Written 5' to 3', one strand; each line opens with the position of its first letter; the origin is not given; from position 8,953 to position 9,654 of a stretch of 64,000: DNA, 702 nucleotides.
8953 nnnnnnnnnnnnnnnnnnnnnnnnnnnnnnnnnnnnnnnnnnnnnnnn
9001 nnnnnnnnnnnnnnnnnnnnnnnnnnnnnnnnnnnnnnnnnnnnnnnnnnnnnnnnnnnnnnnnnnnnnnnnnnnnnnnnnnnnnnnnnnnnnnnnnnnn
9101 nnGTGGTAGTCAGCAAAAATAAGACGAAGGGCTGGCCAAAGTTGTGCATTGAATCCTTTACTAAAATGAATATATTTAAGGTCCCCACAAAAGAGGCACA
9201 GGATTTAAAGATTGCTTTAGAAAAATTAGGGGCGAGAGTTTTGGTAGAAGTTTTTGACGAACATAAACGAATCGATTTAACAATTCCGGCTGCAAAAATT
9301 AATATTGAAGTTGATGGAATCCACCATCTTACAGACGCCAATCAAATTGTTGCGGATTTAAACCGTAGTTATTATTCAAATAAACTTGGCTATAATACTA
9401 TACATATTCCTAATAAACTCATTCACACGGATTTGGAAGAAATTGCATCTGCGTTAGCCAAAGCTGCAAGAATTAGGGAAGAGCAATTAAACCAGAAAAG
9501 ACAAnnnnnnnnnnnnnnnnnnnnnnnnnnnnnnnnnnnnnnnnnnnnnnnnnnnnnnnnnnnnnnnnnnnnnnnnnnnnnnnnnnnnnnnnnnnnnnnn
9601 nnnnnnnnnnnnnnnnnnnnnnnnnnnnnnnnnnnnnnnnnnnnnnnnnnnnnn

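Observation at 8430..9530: Low-GC two-gene islet next to tRNA-Gln carrying a DUF559 (Vsr-like endonuclease) gene, with a duplicated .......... coding remnant marking the insertion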

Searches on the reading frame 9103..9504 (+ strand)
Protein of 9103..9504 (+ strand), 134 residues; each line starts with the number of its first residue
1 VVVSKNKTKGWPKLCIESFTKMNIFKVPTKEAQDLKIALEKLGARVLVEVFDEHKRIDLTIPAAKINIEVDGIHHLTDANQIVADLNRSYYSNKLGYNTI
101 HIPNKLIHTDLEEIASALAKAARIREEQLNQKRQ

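Call 5: search_protein_families(library=pfam, proteins=[window:9103-9504:+], max_evalue=1)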
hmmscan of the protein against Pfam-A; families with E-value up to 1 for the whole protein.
window:9103-9504:+ (134 aa): 2 families
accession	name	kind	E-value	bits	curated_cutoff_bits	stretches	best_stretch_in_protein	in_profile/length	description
PF04480.18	DUF559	-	0.00017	21.9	20.6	1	57-120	46-106/109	Protein of unknown function (DUF559)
PF18741.7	MTES_1575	-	0.0008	19.9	38.2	1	37-113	7-87/96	REase_MTES_1575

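Call 17: find_homologous_proteins(query=window:9103-9504:+, max_evalue=0.01)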
Query window:9103-9504:+ (134 aa): 19 proteins with E <= 0.01 among 35 candidates.
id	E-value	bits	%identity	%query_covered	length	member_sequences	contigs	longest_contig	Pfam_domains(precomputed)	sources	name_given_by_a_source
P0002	5.4e-65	235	100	84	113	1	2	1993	-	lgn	-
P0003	5.1e-37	144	67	78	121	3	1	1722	-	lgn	-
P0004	1.6e-36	143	63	83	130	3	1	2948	-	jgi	jgi:very-short-patch-repair endonuclease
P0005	2.0e-36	143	69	81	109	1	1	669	PF04480.19,PF18741.8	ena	-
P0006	2.5e-36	142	66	78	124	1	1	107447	PF04480.19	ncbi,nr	ncbi:MAG TPA: DUF559 domain-containing protein [Candidatus Paceibacterota bacterium]|nr:DUF559 domai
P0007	2.9e-36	142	68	81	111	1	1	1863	PF18741.8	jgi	jgi:very-short-patch-repair endonuclease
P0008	1.1e-35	140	64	81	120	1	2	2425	PF18741.8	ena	-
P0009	8.0e-35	137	64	81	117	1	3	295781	-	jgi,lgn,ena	-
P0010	1.3e-34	137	65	75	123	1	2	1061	-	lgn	-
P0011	2.9e-34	136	60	80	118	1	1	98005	-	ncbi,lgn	-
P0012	5.3e-34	135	63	81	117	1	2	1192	-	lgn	-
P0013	8.6e-34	134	64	78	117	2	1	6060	-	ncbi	-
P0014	9.0e-34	134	64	81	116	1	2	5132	-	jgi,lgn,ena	jgi:very-short-patch-repair endonuclease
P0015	5.4e-30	122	56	78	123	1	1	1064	-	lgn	-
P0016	8.3e-30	121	57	77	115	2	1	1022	-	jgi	-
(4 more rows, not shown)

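Call 19: find_encoding_contigs(protein=P0006, flank=6000, max_places=3)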
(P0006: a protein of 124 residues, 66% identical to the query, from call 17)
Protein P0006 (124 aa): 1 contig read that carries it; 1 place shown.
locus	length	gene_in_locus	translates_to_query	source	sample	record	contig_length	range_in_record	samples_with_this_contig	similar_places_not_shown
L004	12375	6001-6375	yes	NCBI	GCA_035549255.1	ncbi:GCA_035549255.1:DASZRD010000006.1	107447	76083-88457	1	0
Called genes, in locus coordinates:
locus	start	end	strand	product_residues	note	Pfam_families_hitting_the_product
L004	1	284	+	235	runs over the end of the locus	-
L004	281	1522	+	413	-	-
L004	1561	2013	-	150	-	PF01424:R3H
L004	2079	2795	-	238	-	PF02096:60KD_IMP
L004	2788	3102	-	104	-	PF00825:Ribonuclease_P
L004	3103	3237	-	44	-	PF00468:Ribosomal_L34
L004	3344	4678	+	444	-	PF11638:DnaA_N, PF00308:Bac_DnaA, PF01695:IstB_IS21 (weak), PF00004:AAA (weak), PF08299:Bac_DnaA_C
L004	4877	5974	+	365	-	PF00712:DNA_pol3_beta, PF02767:DNA_pol3_beta_2, PF02768:DNA_pol3_beta_3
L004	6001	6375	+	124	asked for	PF04480:DUF559 (weak)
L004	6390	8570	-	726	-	PF00912:Transgly, PF00905:Transpeptidase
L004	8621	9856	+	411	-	PF00579:tRNA-synt_1b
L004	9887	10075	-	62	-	-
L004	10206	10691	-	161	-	PF02075:RuvC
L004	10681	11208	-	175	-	PF20772:TACO1_YebC_N, PF01709:Transcrip_reg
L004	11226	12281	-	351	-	PF05496:RuvB_N, PF00004:AAA, PF07728:AAA_5, PF17864:AAA_lid_4, PF05491:WHD_RuvB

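Call 20: find_encoding_contigs(protein=P0009, flank=6000, max_places=3)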
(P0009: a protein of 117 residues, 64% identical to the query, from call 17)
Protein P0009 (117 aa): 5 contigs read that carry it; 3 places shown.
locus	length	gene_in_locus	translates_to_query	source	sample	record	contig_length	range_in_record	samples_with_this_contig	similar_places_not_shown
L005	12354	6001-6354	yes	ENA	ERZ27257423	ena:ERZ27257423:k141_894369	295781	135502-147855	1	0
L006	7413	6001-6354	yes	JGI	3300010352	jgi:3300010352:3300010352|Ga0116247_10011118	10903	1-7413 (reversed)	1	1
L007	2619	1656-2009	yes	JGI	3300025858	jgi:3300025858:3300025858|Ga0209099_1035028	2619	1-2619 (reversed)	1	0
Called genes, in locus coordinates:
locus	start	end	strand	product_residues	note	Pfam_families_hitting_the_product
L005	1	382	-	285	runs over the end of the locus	-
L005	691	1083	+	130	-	-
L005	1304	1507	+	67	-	-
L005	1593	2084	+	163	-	-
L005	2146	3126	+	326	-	PF21941:SMEK_N, PF20275:CTD10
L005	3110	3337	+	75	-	PF20293:MC6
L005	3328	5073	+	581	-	PF10088:DUF2326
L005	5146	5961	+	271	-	PF00075:RNase_H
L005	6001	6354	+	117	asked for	-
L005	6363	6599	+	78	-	-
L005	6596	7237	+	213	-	-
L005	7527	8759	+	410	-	PF24709:DUF7670, PF00561:Abhydrolase_1, PF12146:Hydrolase_4, PF12697:Abhydrolase_6 (weak), PF03096:Ndr (weak)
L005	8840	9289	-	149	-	PF00581:Rhodanese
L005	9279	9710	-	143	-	PF01475:FUR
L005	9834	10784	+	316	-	PF01297:ZnuA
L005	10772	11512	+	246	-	PF00005:ABC_tran, PF13304:AAA_21 (weak)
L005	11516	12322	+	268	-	PF00950:ABC-3, PF01032:FecCD (weak)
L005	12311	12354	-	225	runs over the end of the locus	PF00970:FAD_binding_6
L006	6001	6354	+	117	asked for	-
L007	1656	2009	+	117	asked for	-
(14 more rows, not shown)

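Call 46: find_related_loci(query=A2, collection=metagenome_contigs, flank=4000)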
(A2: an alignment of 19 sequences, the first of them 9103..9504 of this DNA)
Query A2 (134 aa) in metagenome_contigs; peptide patterns used: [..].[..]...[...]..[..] (x = any residue, [..] = any of these).
360 stretches matched a pattern; 139 encode a relative of the query (tblastn E <= 1e-3); the best 80 are kept; 80 distinct loci.
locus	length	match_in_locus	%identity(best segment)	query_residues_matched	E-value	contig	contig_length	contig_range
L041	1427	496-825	65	23-132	4e-45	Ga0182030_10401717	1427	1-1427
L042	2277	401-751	62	17-133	5e-43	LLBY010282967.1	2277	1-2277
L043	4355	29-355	62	22-130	6e-43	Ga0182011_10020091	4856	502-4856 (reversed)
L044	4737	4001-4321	65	23-129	5e-43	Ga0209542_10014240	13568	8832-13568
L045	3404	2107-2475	57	14-134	2e-42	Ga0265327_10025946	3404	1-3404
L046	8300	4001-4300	71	24-123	3e-42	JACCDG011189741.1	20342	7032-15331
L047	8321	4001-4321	64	23-129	6e-42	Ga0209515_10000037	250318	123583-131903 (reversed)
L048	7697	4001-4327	63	22-130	8e-42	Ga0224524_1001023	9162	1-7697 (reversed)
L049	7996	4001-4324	61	22-129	2e-41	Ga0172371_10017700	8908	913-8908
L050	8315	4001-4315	65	25-129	1e-41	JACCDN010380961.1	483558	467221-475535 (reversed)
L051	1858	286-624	59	17-129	2e-41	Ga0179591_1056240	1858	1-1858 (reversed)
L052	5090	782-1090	65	23-125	5e-41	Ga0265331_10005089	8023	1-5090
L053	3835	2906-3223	62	25-130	4e-41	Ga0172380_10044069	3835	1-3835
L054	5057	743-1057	62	25-129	8e-41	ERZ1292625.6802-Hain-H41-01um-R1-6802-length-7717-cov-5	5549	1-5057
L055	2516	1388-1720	59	23-133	6e-41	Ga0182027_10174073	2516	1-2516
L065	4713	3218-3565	62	22-132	5e-40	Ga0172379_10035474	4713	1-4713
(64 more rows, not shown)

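Call 59: search_protein_families(library=pfam, proteins=[L005:6363-6596:+, L005:6596-7234:+], max_evalue=0.1)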
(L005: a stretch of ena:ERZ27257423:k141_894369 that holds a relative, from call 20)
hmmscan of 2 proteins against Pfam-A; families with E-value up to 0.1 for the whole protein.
L005:6363-6596:+ (78 aa): 1 family
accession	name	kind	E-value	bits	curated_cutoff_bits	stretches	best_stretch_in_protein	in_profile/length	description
PF11297.13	DUF3098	-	0.083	12.9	25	0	48-70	1-23/67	Protein of unknown function (DUF3098)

L005:6596-7234:+ (213 aa): 1 family
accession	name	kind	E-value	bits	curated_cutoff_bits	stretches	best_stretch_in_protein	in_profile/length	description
PF24798.1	Ig-CFAP74_4th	-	0.025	15.2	28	1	129-195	33-93/95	CFAP74 forth Ig-like domain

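Call 76: search_solved_structures(query=A5, max_evalue=1, show_alignments=2)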
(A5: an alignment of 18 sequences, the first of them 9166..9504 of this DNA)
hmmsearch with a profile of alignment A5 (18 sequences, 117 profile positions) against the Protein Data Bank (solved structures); distinct sequences matched with E-value up to 1: 6.
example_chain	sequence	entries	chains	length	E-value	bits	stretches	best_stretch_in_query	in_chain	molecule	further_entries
3hrl_A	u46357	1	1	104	0.0051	19.8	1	38-106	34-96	Endonuclease-Like Protein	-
9nw3_3A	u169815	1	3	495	0.19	14.8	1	36-87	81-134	C2 domain protein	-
6y32_A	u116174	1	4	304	0.53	13.3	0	58-105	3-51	Signal recognition particle 54 kDa protein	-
6y31_A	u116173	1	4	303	0.54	13.3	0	58-105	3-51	Signal recognition particle 54 kDa protein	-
6y2z_A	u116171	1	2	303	0.83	12.7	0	63-105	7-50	Signal recognition particle 54 kDa protein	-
6y30_A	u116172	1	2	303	0.84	12.7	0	63-105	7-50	Signal recognition particle 54 kDa protein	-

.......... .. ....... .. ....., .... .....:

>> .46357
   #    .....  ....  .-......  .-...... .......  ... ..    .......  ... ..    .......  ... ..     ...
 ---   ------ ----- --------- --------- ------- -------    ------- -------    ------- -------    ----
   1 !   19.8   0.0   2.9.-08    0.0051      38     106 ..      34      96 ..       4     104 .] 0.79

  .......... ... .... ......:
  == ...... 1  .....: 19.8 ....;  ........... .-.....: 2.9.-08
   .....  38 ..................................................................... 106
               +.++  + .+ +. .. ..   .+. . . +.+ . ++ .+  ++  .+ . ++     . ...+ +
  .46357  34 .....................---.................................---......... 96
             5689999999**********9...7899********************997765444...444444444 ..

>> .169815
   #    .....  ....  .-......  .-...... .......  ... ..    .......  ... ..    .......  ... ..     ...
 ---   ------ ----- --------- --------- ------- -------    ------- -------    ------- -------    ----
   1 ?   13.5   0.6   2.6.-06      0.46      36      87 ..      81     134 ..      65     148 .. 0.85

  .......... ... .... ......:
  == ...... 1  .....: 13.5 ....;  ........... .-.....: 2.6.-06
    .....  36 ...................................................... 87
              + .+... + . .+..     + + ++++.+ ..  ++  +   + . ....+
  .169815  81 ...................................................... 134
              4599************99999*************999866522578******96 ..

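Call 82: predict_structure(alignment_id=A5)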
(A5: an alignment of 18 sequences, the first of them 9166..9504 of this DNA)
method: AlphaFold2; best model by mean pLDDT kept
length: 113 residues; sequences in the alignment: 18
mean_pLDDT: 81.6   pTM: 0.77
mean pLDDT of the five models: 81.6, 79.7, 79.1, 76.5, 75.1
residues with pLDDT >= 90: 31; 70-90: 61; 50-70: 19; < 50: 2
segments of 3 or more residues with pLDDT < 50: none
pLDDT, mean of each block of 10 residues (from residue 1): 66 95 87 80 88 68 71 79 89 91 87 75
secondary structure, 60 per line:
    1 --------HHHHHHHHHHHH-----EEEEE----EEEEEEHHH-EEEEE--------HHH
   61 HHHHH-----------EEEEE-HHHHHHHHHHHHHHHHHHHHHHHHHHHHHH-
elements in order: H9-20 E26-30 E35-40 E45-49 H58-65 E77-81 H83-112

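Call 85: search_protein_families(library=pfam, proteins=[L065:2636-3190:+, L065:1480-2520:+, L065:181-1320:+, L065:3840-4703:-], max_evalue=1)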
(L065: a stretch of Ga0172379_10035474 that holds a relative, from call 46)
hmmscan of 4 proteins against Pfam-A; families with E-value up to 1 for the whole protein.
L065:2636-3190:+ (185 aa): 0 families

L065:1480-2520:+ (347 aa): 2 families
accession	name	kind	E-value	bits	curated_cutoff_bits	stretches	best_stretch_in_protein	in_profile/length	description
PF18928.5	DUF5677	-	0.00056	20.5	27.1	1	74-116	15-57/166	Family of unknown function (DUF5677)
PF12729.13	4HB_MCP_1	-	0.0011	19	27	1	270-331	96-155/181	Four helix bundle sensory module for signal transduction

L065:181-1320:+ (380 aa): 23 families
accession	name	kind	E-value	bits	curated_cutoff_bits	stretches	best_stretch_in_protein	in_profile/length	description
PF25206.1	DUF7836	-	0.00048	20.3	26.7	1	233-265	6-38/59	Domain of unknown function (DUF7836)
PF12760.12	Zn_ribbon_IS1595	-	0.00054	20.3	25.4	1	235-265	19-45/46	Transposase zinc-ribbon domain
PF07754.17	HVO_2753_ZBP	-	0.0007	19.8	33.2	1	228-264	10-46/46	Small zinc finger protein HVO_2753-like, Zn-binding pocket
PF13248.11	Zn_ribbon_3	-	0.00084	19.2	27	1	234-244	2-12/26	zinc-ribbon domain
PF17848.7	Zn_ribbon_ACC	-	0.013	16.1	24.5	1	236-247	3-14/26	Acetyl-CoA carboxylase zinc finger domain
PF01396.24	Zn_ribbon_Top1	-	0.025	14.8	32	1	235-249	2-16/39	Topoisomerase DNA binding C4 zinc finger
PF07282.18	Cas12f1-like_TNB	-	0.028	15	26.3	1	235-266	29-49/60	Cas12f1-like, TNB domain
PF02892.21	zf-BED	-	0.044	14.3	20.6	0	253-266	12-25/44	BED zinc finger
PF10601.15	zf-LITAF-like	-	0.07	13.7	23.8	0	229-247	51-69/70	LITAF-like zinc ribbon domain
PF12263.13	DUF3611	-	0.07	13.4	27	1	5-53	19-64/175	Protein of unknown function (DUF3611)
PF04238.17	DUF420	-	0.077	13.7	30.5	1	7-63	4-60/130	Protein of unknown function (DUF420)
PF09843.14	DUF2070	-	0.081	11.7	30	1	9-59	45-94/561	Predicted membrane protein (DUF2070)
PF24458.1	DUF7573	-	0.085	13.3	30.2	1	245-276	4-30/39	Domain of unknown function (DUF7573)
PF06397.17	Desulfoferrod_N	-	0.1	12.7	23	1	257-268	6-17/36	Desulfoferrodoxin, N-terminal domain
PF06827.20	zf-FPG_IleRS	-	0.14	12.5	21.3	0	259-268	3-12/30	Zinc finger found in FPG and IleRS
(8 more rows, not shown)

L065:3840-4703:- (287 aa): 6 families
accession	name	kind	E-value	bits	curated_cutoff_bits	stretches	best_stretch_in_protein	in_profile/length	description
PF02661.23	Fic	-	2.1e-15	57.8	24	1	43-154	1-93/93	Fic/DOC family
PF22168.2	DIP2311-like_C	-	0.00062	20.4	27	1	253-285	29-61/63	Transcriptional regulator DIP2311-like, C-terminal domain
PF01978.25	TrmB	-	0.0015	18.8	25.6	1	242-285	21-63/68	Sugar-specific transcriptional regulator TrmB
PF17776.6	NLRC4_HD2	-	0.0098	16.9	33.1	1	184-245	39-97/121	NLRC4 helical domain HD2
PF01022.26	HTH_5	-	0.15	12.4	22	1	242-270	14-42/47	Bacterial regulatory protein, arsR family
PF12802.13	MarR_2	-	0.23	12.1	27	1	245-275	22-52/61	MarR family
